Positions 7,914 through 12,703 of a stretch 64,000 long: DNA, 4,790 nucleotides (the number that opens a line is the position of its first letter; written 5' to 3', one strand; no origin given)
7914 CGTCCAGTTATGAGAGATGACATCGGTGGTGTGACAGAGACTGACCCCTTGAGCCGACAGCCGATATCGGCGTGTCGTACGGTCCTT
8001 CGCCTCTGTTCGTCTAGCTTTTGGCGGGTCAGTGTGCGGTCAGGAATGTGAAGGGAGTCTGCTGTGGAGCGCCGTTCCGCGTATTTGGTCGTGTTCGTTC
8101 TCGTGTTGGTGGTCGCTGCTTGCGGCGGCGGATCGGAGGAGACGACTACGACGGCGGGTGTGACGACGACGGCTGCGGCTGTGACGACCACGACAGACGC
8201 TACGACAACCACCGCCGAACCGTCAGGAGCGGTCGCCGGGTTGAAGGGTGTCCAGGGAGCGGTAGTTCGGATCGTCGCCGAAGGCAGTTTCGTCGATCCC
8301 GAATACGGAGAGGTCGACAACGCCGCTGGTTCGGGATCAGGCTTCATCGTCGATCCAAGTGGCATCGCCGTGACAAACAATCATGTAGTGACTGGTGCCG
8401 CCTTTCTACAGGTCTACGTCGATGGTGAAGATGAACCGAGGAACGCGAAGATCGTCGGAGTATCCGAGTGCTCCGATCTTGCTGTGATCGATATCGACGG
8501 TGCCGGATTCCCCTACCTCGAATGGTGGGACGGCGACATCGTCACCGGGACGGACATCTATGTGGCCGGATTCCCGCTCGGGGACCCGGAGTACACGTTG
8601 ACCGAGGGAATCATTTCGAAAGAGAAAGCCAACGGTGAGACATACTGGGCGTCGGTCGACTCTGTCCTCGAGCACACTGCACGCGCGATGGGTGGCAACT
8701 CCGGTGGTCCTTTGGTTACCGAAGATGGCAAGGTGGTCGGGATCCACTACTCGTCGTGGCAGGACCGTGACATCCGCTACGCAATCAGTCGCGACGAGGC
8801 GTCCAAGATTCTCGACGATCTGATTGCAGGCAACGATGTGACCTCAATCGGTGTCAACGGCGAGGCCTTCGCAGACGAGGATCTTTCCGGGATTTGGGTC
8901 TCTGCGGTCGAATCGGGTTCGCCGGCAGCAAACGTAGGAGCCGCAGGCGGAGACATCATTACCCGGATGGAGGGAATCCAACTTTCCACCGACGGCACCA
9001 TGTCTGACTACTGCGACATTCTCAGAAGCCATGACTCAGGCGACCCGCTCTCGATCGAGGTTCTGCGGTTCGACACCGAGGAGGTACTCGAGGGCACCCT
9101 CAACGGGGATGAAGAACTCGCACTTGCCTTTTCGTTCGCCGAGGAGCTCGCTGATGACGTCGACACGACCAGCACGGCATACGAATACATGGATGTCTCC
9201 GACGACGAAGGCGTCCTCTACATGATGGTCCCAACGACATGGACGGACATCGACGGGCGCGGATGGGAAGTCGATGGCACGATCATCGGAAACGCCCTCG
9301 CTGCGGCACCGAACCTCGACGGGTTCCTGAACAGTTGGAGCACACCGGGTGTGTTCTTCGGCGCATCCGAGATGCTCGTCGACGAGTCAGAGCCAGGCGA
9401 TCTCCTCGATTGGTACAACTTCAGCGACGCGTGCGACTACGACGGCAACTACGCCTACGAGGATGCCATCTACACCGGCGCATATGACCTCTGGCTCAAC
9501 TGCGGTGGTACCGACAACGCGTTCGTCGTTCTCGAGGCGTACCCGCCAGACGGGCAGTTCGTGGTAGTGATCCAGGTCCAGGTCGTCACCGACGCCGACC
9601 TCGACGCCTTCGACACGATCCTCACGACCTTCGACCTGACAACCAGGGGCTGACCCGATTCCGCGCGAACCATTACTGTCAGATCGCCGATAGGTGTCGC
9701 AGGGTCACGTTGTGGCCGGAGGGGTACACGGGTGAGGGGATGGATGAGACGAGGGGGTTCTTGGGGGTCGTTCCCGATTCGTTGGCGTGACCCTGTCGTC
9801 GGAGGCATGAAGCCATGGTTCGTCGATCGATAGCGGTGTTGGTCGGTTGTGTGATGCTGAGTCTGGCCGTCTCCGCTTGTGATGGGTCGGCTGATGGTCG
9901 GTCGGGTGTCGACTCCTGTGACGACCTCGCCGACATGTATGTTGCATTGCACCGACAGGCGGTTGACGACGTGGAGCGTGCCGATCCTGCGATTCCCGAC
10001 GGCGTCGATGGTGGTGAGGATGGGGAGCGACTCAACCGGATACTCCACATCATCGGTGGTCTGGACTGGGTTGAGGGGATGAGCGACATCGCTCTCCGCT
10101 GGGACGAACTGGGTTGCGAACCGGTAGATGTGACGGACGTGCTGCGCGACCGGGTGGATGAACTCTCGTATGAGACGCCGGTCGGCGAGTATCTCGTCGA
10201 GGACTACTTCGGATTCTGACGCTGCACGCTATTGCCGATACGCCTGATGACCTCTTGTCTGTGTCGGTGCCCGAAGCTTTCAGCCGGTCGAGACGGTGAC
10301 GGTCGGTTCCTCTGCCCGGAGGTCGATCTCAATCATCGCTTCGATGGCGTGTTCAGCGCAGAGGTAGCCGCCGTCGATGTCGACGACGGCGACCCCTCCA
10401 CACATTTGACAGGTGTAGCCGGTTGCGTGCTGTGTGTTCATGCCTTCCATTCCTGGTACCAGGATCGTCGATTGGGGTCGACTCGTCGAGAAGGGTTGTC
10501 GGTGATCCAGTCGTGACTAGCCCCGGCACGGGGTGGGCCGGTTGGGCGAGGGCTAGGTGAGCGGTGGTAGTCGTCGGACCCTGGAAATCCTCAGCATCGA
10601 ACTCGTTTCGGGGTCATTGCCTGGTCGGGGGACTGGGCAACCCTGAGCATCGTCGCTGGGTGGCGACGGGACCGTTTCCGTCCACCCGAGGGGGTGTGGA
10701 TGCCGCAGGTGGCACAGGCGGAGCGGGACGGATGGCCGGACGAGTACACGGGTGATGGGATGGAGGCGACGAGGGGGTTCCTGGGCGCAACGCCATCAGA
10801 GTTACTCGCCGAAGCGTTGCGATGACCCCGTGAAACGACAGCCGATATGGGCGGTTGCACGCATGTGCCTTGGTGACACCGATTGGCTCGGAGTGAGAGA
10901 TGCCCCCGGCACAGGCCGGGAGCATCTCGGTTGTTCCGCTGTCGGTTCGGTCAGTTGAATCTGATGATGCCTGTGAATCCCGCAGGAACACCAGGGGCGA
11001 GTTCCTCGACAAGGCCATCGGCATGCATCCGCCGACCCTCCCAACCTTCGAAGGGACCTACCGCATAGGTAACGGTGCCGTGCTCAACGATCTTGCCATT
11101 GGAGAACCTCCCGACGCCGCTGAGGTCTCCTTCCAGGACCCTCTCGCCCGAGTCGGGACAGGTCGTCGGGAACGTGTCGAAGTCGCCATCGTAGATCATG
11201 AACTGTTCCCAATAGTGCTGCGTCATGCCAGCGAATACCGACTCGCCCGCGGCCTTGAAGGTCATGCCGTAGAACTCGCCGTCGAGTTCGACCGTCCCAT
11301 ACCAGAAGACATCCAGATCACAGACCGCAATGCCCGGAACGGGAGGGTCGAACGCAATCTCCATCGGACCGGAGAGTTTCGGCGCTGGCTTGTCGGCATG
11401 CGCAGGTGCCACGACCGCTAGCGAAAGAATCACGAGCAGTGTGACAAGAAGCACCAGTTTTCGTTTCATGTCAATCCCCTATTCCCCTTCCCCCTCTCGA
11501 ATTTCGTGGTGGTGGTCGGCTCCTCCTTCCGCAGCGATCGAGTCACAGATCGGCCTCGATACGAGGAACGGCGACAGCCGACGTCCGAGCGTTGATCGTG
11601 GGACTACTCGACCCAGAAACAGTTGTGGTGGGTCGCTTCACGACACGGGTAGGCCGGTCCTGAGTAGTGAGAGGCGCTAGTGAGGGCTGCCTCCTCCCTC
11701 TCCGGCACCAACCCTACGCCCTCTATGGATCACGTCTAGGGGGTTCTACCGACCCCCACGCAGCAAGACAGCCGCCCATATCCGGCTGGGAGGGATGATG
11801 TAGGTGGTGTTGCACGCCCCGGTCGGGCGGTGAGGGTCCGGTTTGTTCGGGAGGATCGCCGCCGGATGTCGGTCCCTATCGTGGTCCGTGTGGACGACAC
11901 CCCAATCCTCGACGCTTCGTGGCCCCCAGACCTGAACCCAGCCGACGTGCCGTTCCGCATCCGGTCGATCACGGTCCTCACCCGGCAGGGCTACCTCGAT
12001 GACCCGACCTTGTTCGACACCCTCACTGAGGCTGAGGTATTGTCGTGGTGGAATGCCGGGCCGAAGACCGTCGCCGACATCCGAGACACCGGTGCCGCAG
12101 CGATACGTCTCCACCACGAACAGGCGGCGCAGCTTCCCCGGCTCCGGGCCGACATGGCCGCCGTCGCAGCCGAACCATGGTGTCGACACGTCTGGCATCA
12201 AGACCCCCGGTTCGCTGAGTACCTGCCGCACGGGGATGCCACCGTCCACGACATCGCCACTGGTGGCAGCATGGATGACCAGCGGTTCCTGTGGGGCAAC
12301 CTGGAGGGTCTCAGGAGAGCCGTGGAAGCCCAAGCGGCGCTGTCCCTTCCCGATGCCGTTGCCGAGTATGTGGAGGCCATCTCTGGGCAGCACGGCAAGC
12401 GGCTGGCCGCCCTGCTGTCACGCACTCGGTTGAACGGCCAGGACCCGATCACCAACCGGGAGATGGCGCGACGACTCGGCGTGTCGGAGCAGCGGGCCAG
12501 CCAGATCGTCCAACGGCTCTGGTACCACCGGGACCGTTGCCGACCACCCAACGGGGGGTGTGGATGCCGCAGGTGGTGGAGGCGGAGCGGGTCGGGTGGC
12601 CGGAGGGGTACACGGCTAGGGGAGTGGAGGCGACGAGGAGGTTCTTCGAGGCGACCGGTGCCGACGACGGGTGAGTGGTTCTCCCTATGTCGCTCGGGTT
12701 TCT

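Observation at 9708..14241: A 45-codon gene-3'-end module repeated four times in 4.5 kb; the one intact gene carries a G6-tract frameshift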

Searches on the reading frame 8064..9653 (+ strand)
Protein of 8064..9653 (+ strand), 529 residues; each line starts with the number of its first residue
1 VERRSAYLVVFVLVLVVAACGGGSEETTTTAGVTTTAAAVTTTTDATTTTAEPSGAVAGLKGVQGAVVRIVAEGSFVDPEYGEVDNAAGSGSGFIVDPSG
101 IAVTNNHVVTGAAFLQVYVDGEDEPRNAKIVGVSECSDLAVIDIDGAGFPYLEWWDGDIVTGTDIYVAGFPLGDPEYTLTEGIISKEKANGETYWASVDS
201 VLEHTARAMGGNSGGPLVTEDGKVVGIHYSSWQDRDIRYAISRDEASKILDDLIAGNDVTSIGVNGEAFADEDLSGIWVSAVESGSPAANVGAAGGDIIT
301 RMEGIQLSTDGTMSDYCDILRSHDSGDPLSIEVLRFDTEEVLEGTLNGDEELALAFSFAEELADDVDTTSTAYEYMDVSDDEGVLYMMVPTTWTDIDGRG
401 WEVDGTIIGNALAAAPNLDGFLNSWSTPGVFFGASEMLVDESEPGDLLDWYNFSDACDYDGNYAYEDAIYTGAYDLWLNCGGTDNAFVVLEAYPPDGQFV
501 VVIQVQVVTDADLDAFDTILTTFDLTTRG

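Call 12: search_protein_families(library=pfam, proteins=[window:8064-9653:+], max_evalue=0.01)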
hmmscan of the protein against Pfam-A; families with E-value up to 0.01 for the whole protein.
window:8064-9653:+ (529 aa): 6 families
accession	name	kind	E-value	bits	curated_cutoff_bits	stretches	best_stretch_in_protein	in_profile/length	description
PF13365.12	Trypsin_2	-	8.8e-27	95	27.6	1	91-227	1-144/144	Trypsin-like peptidase domain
PF00089.32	Trypsin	-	8.3e-08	32.7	20.6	1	92-234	28-201/220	Trypsin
PF17820.7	PDZ_6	-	1.3e-06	28.4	27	1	278-334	1-53/54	PDZ domain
PF13180.12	PDZ_2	-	4.5e-06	27.3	27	1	273-340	11-74/80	PDZ domain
PF10459.15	Peptidase_S46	-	0.0054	15.9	22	0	205-229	627-651/698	Peptidase S46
PF21827.1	New_glue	-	0.0074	16.5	31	1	9-51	10-52/94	New glue protein family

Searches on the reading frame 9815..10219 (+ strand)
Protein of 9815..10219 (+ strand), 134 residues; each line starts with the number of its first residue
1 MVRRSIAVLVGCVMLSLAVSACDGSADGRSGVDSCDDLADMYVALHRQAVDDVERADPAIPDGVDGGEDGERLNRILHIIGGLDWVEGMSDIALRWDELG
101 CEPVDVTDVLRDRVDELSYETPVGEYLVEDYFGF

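Call 12: search_protein_families(library=pfam, proteins=[window:9815-10219:+], max_evalue=0.01)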
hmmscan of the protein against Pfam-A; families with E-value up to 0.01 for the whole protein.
window:9815-10219:+ (134 aa): 0 families

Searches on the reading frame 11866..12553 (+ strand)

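Call 12: search_protein_families(library=pfam, proteins=[window:11866-12553:+], max_evalue=0.01)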
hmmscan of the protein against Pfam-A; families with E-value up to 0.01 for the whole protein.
window:11866-12553:+ (229 aa): 4 families
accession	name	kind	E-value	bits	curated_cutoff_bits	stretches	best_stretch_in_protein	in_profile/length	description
PF12802.13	MarR_2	-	0.0001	22.8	27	1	190-218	17-44/61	MarR family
PF13412.12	HTH_24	-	0.00067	19.6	21.9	1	194-219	17-42/48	Winged helix-turn-helix DNA-binding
PF24218.1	DUF7437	-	0.0023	18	27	1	177-218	15-57/66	Family of unknown function (DUF7437)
PF16509.11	KORA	-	0.009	16.6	26.7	0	198-222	34-59/84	TrfB plasmid transcriptional repressor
